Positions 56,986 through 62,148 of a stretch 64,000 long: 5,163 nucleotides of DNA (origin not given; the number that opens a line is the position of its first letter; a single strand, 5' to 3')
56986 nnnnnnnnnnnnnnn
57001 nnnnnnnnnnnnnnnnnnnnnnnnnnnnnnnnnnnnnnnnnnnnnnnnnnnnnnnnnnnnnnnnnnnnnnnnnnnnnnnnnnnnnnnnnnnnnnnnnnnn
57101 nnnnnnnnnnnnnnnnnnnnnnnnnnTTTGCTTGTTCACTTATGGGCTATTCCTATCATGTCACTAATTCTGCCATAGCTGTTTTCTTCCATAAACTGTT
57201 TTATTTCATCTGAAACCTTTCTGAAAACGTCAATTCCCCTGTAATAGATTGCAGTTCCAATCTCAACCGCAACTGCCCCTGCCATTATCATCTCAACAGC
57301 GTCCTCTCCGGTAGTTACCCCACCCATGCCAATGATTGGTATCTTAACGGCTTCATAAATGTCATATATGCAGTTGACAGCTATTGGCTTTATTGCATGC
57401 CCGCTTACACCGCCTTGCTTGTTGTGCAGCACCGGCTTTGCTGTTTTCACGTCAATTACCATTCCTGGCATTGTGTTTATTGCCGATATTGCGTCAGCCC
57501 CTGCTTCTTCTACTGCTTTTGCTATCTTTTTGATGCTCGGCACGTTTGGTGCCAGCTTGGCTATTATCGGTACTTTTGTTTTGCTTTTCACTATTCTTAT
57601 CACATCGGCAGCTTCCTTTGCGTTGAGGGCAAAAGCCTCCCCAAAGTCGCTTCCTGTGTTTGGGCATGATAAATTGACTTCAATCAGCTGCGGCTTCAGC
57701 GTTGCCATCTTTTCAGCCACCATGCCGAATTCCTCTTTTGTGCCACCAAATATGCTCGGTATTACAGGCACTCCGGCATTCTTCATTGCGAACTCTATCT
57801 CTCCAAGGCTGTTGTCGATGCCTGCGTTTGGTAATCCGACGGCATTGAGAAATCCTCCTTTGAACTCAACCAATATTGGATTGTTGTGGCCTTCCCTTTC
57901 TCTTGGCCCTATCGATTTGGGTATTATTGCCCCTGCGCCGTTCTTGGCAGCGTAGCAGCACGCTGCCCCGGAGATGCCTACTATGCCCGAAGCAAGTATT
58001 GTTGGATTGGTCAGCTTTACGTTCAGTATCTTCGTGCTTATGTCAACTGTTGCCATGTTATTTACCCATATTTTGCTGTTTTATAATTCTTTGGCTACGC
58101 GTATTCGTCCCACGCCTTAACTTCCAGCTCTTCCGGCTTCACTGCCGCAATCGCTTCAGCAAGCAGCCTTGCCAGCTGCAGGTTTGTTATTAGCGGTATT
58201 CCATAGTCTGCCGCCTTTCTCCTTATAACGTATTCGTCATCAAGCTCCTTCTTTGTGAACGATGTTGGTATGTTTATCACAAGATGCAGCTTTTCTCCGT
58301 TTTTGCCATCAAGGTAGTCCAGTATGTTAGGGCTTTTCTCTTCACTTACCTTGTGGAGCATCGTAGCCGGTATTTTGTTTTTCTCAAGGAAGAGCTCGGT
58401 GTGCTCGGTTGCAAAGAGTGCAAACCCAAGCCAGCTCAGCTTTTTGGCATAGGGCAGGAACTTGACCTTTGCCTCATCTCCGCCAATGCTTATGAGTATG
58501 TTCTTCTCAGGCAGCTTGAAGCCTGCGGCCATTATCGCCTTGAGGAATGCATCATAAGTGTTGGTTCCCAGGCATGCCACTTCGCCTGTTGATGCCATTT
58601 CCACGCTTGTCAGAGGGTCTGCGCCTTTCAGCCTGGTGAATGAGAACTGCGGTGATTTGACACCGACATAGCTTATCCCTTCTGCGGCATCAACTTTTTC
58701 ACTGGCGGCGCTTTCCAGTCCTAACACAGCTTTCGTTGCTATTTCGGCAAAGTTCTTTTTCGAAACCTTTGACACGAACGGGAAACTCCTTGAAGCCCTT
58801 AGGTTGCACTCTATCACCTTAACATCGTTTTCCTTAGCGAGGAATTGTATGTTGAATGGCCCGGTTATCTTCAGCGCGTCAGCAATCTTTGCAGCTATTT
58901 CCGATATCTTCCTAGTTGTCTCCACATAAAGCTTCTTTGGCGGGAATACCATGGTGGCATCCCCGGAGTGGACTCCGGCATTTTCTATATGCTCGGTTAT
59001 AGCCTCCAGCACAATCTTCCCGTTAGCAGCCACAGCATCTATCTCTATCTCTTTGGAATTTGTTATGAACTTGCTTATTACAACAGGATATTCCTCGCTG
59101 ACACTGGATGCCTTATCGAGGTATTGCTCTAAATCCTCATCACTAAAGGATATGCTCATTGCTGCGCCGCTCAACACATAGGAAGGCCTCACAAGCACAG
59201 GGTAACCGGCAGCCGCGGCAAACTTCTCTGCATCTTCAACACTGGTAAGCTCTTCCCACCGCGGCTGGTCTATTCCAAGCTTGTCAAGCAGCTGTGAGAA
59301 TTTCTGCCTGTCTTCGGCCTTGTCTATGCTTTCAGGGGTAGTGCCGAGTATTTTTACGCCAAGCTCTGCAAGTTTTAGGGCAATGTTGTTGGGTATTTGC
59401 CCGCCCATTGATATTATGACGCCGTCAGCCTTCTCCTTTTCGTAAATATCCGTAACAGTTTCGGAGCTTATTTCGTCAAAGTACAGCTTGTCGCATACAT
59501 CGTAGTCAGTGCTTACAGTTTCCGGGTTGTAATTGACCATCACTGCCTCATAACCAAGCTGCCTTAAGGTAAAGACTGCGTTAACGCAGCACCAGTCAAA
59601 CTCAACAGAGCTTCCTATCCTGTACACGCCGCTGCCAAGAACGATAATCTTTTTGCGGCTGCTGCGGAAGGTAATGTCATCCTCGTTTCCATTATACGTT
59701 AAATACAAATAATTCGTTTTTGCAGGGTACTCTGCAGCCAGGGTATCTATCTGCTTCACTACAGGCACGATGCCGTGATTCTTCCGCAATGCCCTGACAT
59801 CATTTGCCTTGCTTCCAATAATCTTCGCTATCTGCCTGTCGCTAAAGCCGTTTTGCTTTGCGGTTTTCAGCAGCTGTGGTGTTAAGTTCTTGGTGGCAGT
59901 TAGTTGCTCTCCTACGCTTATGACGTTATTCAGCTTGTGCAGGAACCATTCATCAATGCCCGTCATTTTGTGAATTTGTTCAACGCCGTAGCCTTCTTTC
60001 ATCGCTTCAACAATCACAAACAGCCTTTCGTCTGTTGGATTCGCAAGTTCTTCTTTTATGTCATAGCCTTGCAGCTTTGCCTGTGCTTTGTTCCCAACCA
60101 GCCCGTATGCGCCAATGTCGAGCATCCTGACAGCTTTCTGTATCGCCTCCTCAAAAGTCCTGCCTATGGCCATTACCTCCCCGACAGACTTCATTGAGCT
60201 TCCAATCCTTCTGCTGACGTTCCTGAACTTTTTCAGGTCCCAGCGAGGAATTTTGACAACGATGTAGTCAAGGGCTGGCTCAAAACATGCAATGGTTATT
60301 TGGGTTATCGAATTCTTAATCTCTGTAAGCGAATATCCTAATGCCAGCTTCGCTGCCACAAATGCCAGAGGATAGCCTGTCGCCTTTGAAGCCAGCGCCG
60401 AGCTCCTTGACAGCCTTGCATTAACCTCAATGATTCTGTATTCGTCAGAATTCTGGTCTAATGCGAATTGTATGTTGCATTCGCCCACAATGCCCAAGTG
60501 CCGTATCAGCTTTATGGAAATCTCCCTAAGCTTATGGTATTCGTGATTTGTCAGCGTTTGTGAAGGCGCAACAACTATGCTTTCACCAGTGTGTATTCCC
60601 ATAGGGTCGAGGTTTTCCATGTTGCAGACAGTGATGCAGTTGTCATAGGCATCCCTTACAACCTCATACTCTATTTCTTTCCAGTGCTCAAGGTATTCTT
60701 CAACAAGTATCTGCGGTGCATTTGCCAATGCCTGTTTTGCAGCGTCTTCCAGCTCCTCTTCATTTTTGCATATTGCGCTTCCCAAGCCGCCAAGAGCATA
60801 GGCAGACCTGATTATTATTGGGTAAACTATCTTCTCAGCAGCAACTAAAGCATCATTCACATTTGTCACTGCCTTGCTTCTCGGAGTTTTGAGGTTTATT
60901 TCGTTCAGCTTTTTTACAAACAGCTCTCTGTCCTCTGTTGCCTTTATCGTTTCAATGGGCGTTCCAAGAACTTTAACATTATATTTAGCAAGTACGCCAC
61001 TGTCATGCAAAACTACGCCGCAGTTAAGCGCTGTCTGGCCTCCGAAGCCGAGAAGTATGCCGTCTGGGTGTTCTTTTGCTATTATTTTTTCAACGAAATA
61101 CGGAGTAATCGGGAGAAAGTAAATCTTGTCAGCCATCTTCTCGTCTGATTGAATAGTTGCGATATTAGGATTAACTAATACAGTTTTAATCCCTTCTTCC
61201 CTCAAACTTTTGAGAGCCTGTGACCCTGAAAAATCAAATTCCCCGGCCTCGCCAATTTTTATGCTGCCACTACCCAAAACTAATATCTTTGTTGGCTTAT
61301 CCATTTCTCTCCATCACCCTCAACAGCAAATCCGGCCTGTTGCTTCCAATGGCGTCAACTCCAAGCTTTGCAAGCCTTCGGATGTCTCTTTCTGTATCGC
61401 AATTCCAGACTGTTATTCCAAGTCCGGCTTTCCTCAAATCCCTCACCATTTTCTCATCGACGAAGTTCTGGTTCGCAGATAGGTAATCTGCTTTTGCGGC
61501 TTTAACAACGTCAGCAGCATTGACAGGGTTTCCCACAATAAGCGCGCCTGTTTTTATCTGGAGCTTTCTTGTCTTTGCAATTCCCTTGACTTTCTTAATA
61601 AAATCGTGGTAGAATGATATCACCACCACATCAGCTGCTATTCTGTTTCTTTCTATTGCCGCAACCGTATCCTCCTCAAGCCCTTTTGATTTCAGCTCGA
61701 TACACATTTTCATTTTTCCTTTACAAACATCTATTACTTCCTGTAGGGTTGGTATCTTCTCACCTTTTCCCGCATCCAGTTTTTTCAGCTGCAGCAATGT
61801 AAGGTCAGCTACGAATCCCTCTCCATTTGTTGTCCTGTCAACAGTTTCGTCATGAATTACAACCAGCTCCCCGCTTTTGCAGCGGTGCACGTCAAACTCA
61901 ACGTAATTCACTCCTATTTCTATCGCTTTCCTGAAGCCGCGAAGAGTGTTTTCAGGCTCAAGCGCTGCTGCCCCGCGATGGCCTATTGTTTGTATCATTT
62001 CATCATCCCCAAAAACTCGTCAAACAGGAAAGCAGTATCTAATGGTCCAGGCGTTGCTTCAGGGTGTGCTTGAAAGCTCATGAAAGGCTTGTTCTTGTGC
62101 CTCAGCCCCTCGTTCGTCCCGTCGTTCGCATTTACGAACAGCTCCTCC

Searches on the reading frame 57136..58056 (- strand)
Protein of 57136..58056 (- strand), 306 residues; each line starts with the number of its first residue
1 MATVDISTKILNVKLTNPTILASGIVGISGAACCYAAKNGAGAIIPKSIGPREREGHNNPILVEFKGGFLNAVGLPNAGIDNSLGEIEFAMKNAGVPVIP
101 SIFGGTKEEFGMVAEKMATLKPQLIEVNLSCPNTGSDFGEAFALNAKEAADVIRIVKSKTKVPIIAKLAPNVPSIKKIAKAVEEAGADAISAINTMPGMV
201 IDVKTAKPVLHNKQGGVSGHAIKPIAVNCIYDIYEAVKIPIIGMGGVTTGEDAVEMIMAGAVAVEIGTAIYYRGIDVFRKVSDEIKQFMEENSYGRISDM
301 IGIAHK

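Call 84: search_protein_families(library=pfam, proteins=[window:57136-58056:-], max_evalue=0.0001)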
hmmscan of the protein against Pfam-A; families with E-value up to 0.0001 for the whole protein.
window:57136-58056:- (306 aa): 2 families
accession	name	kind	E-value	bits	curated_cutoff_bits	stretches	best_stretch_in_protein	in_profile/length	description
PF01180.27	DHO_dh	-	3.1e-74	250.2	27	1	7-289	3-291/291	Dihydroorotate dehydrogenase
PF01207.24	Dus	-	1e-06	28.5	20.4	1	97-273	55-220/311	Dihydrouridine synthase (Dus)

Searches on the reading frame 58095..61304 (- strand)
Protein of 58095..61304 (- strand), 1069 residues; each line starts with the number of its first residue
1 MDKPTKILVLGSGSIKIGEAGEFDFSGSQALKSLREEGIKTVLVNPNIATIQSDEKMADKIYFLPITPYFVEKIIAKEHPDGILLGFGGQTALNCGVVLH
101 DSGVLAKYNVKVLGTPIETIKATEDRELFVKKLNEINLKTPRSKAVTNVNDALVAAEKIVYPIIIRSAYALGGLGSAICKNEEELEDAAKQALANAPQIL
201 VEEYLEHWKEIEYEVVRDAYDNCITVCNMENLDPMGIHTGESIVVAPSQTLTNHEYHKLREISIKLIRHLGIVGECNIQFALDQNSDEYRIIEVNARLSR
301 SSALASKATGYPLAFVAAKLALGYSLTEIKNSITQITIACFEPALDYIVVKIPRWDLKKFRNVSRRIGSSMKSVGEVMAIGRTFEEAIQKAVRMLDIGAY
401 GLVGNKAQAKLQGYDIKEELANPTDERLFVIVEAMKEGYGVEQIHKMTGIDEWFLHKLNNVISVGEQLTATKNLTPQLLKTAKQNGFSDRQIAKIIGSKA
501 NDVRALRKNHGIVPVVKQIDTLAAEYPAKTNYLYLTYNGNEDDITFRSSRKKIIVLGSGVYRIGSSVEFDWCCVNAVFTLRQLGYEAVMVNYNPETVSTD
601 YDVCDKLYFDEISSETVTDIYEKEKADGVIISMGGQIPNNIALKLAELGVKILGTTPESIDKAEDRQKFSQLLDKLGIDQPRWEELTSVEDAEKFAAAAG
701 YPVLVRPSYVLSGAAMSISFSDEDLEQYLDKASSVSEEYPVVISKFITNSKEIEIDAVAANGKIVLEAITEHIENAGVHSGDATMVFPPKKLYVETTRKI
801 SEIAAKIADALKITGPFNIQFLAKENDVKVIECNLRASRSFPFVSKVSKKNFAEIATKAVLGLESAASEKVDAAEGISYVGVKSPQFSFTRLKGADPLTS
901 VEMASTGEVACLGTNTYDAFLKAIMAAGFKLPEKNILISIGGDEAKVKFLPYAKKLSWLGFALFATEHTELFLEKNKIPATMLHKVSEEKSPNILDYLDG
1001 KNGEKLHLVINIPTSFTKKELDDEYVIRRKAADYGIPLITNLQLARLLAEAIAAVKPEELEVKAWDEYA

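Call 84: search_protein_families(library=pfam, proteins=[window:58095-61304:-], max_evalue=0.0001)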
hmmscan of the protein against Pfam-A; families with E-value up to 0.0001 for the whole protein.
window:58095-61304:- (1069 aa): 10 families
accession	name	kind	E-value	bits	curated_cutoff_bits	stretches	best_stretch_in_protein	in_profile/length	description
PF02786.22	CPSase_L_D2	-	2.6e-108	360.9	19.8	2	125-328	1-210/211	Carbamoyl-phosphate synthase L chain, ATP binding domain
PF25596.1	CPSase_L_D1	-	8.7e-93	306.7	27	2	550-662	2-118/118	Carbamoyl phosphate synthase preATP-grasp domain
PF02787.25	CPSase_L_D3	-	1.2e-29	102.5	26.6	1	418-495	1-79/80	Carbamoyl-phosphate synthetase large chain, oligomerisation domain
PF02222.28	ATP-grasp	-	2.3e-24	86.5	27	2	133-281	3-148/179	ATP-grasp domain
PF07478.18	Dala_Dala_lig_C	-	6.9e-23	81.7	24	2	155-296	31-174/204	D-ala D-ala ligase C-terminus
PF02142.27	MGS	-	4.9e-17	62.3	24.1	1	949-1040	2-94/94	MGS-like domain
PF15632.11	ATPgrasp_Ter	-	1.6e-15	57.5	29.1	1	750-871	13-119/131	ATP-grasp in the biosynthetic pathway with Ter operon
PF02655.19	ATP-grasp_3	-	1.2e-09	38.9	23.2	1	125-299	3-158/160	ATP-grasp domain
PF08443.16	RimK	-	2.5e-09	37.5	21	0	663-849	1-177/188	RimK-like ATP-grasp domain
PF01071.24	GARS_A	-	6.4e-07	29.8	27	0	130-220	6-103/194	Phosphoribosylglycinamide synthetase, ATP-grasp (A) domain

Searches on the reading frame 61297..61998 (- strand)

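Call 84: search_protein_families(library=pfam, proteins=[window:61297-61998:-], max_evalue=0.0001)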
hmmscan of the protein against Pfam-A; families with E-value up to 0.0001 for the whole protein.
window:61297-61998:- (233 aa): 1 family
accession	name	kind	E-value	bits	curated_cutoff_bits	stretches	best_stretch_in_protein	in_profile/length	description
PF03009.23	GDPD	-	7.3e-44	151.1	23.6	1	7-224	1-244/244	Glycerophosphoryl diester phosphodiesterase family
